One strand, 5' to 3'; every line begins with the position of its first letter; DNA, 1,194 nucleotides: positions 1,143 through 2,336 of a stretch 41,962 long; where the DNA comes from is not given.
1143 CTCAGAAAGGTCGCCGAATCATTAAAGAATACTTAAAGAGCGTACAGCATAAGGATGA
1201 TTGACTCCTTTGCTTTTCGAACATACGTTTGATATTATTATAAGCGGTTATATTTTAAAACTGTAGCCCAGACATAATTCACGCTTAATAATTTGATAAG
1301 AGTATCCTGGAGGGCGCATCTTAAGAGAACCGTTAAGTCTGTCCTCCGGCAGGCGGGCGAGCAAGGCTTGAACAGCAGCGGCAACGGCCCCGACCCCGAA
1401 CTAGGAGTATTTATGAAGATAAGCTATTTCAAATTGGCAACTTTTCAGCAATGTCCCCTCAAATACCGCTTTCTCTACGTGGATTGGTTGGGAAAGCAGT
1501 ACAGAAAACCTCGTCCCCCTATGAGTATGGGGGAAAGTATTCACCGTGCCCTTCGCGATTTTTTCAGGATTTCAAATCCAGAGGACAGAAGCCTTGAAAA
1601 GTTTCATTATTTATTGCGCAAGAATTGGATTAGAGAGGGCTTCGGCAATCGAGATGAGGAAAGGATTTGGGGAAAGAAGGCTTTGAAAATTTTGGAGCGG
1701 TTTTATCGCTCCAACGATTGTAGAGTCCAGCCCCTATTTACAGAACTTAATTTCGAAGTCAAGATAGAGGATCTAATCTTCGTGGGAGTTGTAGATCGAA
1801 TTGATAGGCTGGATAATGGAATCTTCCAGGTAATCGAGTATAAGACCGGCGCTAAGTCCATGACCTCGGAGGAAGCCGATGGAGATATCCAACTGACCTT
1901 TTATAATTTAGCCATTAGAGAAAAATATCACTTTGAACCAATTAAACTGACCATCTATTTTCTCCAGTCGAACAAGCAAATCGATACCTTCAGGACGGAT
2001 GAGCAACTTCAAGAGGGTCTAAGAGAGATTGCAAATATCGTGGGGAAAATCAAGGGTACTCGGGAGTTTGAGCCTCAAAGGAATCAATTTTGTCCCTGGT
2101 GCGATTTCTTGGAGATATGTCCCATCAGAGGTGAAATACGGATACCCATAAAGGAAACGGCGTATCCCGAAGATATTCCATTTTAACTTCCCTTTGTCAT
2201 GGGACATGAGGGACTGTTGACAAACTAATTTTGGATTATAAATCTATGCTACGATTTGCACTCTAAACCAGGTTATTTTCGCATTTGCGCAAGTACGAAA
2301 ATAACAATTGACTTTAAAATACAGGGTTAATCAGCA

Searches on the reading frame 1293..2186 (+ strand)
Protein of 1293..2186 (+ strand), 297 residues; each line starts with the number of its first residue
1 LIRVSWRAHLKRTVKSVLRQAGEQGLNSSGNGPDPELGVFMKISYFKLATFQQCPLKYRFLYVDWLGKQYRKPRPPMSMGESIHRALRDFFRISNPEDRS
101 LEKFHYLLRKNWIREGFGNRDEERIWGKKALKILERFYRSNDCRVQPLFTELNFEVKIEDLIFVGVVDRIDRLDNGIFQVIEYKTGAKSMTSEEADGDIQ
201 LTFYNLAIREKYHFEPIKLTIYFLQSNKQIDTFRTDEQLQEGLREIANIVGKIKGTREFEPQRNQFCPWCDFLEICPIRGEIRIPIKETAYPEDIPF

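Call 34: find_encoding_contigs(protein=window:1293-2186:+, flank=10000, max_places=6)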
Protein window:1293-2186:+ (297 aa): no gene with exactly this product is on record in the collection.
